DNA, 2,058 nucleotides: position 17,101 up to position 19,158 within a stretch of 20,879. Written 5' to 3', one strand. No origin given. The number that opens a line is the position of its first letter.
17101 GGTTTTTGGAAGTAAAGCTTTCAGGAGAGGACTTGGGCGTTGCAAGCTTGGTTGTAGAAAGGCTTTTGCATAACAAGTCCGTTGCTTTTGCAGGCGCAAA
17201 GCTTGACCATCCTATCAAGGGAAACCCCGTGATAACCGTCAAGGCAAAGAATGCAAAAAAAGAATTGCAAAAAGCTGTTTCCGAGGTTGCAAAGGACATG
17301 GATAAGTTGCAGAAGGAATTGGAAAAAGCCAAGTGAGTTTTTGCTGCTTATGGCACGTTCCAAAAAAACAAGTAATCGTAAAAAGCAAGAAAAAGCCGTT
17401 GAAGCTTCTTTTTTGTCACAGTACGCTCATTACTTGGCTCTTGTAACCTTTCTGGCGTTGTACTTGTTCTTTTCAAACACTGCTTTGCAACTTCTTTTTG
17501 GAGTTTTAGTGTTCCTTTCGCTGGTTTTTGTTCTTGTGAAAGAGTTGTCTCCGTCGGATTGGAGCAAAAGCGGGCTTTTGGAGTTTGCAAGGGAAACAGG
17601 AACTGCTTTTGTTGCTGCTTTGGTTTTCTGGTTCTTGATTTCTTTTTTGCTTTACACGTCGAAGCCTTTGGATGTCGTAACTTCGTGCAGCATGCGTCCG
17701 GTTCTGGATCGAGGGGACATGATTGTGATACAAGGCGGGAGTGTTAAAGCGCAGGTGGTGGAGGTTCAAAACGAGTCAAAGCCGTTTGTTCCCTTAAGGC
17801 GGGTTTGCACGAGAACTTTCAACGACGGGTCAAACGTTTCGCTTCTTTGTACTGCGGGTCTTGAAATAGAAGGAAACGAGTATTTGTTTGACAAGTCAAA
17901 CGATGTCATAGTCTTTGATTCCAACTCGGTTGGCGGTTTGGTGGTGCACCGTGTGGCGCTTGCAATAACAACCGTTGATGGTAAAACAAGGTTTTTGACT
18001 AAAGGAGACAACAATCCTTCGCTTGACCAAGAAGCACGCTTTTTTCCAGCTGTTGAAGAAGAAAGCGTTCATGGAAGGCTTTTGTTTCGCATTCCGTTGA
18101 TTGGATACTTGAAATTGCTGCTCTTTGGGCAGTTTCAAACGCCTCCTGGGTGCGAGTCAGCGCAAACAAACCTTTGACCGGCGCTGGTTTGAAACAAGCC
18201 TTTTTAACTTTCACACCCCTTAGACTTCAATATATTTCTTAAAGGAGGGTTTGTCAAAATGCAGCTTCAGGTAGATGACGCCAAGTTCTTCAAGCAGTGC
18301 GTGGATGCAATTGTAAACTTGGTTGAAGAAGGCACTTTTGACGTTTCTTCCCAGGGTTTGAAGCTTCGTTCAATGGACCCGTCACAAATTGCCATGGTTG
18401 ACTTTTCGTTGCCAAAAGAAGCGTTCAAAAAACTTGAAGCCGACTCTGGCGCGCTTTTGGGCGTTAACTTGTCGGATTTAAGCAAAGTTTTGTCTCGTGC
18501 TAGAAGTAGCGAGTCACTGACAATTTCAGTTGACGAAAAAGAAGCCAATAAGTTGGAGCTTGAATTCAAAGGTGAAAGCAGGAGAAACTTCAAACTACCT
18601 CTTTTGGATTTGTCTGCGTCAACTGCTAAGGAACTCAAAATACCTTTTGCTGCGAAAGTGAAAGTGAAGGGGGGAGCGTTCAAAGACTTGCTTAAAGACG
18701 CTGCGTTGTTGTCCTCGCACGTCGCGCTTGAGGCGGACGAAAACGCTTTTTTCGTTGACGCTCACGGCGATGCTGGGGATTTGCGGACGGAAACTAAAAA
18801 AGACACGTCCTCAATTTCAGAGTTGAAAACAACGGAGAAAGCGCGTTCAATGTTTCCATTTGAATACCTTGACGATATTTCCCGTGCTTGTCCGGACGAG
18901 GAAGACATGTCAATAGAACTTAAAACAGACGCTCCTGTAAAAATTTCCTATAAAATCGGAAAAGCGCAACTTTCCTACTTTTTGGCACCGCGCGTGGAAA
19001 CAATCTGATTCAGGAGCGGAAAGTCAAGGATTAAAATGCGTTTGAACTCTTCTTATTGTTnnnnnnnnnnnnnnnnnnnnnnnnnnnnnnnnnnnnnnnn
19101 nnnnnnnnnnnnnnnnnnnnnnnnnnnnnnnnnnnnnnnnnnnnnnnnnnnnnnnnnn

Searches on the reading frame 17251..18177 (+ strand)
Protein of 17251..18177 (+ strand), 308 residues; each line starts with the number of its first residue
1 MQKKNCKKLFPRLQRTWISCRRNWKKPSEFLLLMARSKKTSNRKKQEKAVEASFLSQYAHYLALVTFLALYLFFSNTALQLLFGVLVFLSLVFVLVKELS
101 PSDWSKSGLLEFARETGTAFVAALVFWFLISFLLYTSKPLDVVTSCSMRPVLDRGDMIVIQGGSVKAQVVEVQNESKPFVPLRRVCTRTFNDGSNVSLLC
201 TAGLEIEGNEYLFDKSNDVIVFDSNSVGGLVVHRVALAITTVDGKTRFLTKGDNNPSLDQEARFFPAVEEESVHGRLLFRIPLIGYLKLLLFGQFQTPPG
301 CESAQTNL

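Call 6: search_protein_families(library=pfam, proteins=[window:17251-18177:+], max_evalue=0.001)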
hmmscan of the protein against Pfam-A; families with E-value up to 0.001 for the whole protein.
window:17251-18177:+ (308 aa): 0 families

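Call 51: search_protein_families(library=pfam, proteins=[window:17251-18177:+], max_evalue=0.01)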
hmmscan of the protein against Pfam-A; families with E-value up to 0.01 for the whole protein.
window:17251-18177:+ (308 aa): 0 families

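Call 70: search_protein_families(library=ncbifam, proteins=[window:17251-18177:+], max_evalue=0.001)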
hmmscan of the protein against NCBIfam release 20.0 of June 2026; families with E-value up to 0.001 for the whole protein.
window:17251-18177:+ (308 aa): 2 families
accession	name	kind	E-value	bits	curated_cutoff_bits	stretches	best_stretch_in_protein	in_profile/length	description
TIGR02228.1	sigpep_I_arch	equivalog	7.5e-15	55.1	51.85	1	216-288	63-130/158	signal peptidase I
NF046067.1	SigPepSipWBacil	equivalog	1.7e-08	34.3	190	1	215-288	70-137/189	signal peptidase I SipW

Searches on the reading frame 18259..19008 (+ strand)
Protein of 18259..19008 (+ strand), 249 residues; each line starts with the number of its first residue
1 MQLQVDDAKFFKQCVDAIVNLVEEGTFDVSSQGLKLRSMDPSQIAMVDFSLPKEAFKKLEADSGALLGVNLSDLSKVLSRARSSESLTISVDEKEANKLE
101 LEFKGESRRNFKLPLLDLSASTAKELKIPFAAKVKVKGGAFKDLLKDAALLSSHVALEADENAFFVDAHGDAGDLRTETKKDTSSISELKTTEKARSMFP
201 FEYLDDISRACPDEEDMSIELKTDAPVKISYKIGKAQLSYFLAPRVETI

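Call 6: search_protein_families(library=pfam, proteins=[window:18259-19008:+], max_evalue=0.001)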
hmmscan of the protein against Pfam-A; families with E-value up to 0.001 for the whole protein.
window:18259-19008:+ (249 aa): 2 families
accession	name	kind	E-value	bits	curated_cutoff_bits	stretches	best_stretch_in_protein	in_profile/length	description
PF00705.23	PCNA_N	-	1.5e-20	73.7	20.3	1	3-111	4-111/127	Proliferating cell nuclear antigen, N-terminal domain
PF02747.20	PCNA_C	-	1.1e-08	35.8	23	1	130-244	7-126/128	Proliferating cell nuclear antigen, C-terminal domain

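Call 61: find_homologous_proteins(query=window:18259-19005:+, max_evalue=1e-20)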
Query window:18259-19005:+ (249 aa): 341 proteins with E <= 1e-20 among 1083 candidates; the best 120 are listed.
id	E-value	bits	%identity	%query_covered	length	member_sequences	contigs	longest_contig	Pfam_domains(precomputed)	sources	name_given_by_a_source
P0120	4.7e-151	518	100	100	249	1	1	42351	PF02747.21,PF00705.24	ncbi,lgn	ncbi:MAG: proliferating cell nuclear antigen (pcna) [Candidatus Micrarchaeia archaeon]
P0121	5.0e-107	374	69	100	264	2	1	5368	PF02747.21,PF00705.24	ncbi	-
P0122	1.0e-105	370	67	100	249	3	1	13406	PF02747.21,PF00705.24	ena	-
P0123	2.3e-105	369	69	100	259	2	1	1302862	PF02747.21,PF00705.24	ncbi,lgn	ncbi:MAG: proliferating cell nuclear antigen (pcna) [Candidatus Micrarchaeia archaeon]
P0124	9.2e-104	364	67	100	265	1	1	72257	PF02747.21,PF00705.24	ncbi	-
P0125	4.2e-102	358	65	100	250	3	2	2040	PF02747.21,PF00705.24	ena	-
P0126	1.0e-101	357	65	100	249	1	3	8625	PF02747.21,PF00705.24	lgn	-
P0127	4.7e-101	355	65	100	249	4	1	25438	PF02747.21,PF00705.24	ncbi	-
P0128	1.3e-100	353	65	100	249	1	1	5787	PF02747.21,PF00705.24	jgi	jgi:proliferating cell nuclear antigen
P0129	9.4e-100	351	63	100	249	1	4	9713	PF02747.21,PF00705.24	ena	-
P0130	1.1e-98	347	63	100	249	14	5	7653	PF02747.21,PF00705.24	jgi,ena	-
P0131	1.1e-98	347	64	100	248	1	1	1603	PF02747.21,PF00705.24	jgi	jgi:proliferating cell nuclear antigen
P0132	1.6e-98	347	65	100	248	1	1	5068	PF02747.21,PF00705.24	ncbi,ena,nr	ncbi:proliferating cell nuclear antigen (pcna) [Candidatus Micrarchaeota archaeon]|nr:proliferating 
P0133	3.6e-98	345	63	100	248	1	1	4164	PF02747.21,PF00705.24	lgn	-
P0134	4.4e-98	345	64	100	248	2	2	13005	PF02747.21,PF00705.24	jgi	-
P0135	4.7e-98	345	66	99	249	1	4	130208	PF02747.21,PF00705.24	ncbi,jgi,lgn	ncbi:MAG: proliferating cell nuclear antigen (pcna) [Candidatus Micrarchaeia archaeon]|jgi:prolifera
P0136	5.3e-98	345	65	100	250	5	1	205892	PF02747.21,PF00705.24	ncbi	-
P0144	1.6e-95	337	61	100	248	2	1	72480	PF02747.21,PF00705.24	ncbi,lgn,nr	ncbi:MAG TPA: proliferating cell nuclear antigen (pcna) [Candidatus Norongarragalinales archaeon]|nr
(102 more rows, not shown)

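Call 62: find_encoding_contigs(protein=P0122, flank=5000, max_places=1)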
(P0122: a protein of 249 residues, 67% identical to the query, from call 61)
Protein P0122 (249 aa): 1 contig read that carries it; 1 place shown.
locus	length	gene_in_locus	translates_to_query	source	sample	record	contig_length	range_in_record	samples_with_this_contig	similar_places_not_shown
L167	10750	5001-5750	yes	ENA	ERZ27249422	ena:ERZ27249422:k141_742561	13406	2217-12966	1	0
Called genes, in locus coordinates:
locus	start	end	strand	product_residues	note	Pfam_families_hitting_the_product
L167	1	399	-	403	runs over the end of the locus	PF04123:DUF373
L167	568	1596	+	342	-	PF01145:Band_7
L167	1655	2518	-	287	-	PF01944:SpoIIM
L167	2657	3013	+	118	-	-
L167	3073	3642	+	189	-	-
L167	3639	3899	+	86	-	PF13656:RNA_pol_L_2 (weak)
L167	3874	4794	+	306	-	-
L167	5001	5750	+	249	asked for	PF00705:PCNA_N, PF02747:PCNA_C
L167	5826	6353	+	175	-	-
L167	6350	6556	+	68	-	-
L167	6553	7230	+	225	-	PF07853:DUF1648, PF13630:SdpI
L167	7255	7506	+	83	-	-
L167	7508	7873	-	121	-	-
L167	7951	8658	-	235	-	PF01813:ATP-synt_D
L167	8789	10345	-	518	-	PF02874:ATP-synt_ab_N, PF00006:ATP-synt_ab, PF22919:ATP-synt_VA_C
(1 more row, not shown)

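Call 63: find_encoding_contigs(protein=P0135, flank=5000, max_places=1)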
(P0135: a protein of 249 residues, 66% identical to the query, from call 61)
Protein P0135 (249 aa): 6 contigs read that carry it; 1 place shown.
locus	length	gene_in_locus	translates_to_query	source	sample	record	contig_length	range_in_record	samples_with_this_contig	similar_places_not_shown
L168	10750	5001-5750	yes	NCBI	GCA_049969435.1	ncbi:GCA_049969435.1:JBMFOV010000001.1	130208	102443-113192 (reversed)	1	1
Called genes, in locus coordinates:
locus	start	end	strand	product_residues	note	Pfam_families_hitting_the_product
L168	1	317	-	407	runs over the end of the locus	PF04123:DUF373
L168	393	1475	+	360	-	PF01145:Band_7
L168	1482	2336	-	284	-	PF01944:SpoIIM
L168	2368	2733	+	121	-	-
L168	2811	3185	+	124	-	-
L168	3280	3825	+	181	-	PF14382:ECR1_N (weak)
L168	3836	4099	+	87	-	PF13656:RNA_pol_L_2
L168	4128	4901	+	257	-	-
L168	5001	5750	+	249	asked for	PF00705:PCNA_N, PF02747:PCNA_C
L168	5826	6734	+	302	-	-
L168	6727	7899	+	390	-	PF01896:DNA_primase_S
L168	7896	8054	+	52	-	-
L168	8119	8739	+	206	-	PF27418:GINS23_N (weak), PF22090:Gins51_C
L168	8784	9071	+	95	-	PF00935:Ribosomal_L44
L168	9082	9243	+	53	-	PF01667:Ribosomal_S27e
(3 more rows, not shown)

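Call 64: find_encoding_contigs(protein=P0136, flank=5000, max_places=1)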
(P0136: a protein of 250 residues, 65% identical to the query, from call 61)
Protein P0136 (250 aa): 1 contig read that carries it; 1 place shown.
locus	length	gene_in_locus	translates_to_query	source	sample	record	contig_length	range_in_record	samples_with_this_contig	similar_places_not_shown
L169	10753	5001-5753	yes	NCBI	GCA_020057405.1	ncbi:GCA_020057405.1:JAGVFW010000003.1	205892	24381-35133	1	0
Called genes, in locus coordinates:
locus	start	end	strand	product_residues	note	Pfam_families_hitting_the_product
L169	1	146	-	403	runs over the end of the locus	PF04123:DUF373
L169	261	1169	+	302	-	PF01145:Band_7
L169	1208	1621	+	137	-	PF00293:NUDIX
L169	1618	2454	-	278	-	PF01944:SpoIIM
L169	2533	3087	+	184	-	PF14382:ECR1_N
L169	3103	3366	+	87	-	PF13656:RNA_pol_L_2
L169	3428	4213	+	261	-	-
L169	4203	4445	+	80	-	-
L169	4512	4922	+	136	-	PF00583:Acetyltransf_1, PF13673:Acetyltransf_10, PF13508:Acetyltransf_7, PF08445:FR47 (weak)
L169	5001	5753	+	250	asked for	PF00705:PCNA_N, PF02747:PCNA_C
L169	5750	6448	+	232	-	PF00254:FKBP_C, PF22199:FKBP26_IF (faint)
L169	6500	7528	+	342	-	-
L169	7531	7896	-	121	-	-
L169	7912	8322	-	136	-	-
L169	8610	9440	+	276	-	PF14528:LAGLIDADG_3 (weak)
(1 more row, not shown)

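Call 65: find_encoding_contigs(protein=P0144, flank=5000, max_places=1)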
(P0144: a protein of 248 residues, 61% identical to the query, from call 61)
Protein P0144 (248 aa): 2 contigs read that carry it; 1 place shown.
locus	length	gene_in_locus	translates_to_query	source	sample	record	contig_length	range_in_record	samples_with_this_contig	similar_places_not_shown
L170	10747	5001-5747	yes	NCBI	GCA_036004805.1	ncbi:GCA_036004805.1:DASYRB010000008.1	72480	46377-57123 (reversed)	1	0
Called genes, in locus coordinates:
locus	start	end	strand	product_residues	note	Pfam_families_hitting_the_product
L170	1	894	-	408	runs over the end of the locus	PF04123:DUF373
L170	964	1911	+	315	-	PF01145:Band_7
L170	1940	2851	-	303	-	PF01944:SpoIIM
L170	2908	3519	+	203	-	-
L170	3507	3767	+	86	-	PF13656:RNA_pol_L_2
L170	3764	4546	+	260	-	-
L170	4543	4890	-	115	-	-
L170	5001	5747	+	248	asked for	PF00705:PCNA_N, PF02747:PCNA_C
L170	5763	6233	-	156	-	-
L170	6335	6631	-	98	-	-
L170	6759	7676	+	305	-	-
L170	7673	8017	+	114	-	PF13646:HEAT_2 (weak), PF03130:HEAT_PBS (faint), PF13646:HEAT_2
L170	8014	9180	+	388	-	PF01896:DNA_primase_S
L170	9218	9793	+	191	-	PF22090:Gins51_C (weak)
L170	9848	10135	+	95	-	PF00935:Ribosomal_L44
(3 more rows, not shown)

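Call 66: find_encoding_contigs(protein=P0121, flank=5000, max_places=1)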
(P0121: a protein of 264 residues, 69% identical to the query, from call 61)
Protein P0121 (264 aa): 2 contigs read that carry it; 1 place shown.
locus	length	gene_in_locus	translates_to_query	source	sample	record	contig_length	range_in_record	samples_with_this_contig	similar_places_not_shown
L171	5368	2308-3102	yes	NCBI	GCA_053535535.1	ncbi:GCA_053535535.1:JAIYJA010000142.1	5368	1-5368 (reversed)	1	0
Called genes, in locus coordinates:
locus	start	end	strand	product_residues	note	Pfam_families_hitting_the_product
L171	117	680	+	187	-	PF14382:ECR1_N (weak)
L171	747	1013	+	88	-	PF13656:RNA_pol_L_2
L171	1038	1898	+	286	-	-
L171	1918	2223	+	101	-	-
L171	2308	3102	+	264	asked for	PF00705:PCNA_N, PF02747:PCNA_C (weak)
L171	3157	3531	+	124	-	-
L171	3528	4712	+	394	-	PF13328:HD_4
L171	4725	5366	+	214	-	?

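Call 67: find_encoding_contigs(protein=P0127, flank=6000, max_places=1)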
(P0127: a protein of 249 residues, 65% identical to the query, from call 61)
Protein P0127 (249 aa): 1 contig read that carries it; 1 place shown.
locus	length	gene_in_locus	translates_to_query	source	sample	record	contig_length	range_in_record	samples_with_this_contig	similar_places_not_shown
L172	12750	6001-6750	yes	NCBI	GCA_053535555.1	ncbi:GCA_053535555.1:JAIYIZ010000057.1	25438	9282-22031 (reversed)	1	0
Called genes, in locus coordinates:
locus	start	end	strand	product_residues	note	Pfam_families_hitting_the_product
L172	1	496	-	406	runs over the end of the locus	PF04389:Peptidase_M28 (weak), PF01546:Peptidase_M20, PF05343:Peptidase_M42 (faint), PF07687:M20_dimer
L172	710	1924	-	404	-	PF04123:DUF373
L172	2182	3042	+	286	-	PF01145:Band_7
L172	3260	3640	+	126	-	-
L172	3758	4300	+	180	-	-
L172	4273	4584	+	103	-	PF13656:RNA_pol_L_2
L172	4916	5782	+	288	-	-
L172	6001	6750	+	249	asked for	PF00705:PCNA_N, PF02747:PCNA_C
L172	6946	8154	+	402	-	PF07690:MFS_1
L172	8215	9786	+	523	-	PF02142:MGS, PF01808:AICARFT_IMPCHas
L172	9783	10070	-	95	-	-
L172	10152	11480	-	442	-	PF02844:GARS_N, PF01071:GARS_A, PF02843:GARS_C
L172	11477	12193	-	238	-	-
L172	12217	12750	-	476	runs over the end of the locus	PF13230:GATase_4 (weak), PF13522:GATase_6, PF13537:GATase_7, PF00156:Pribosyltran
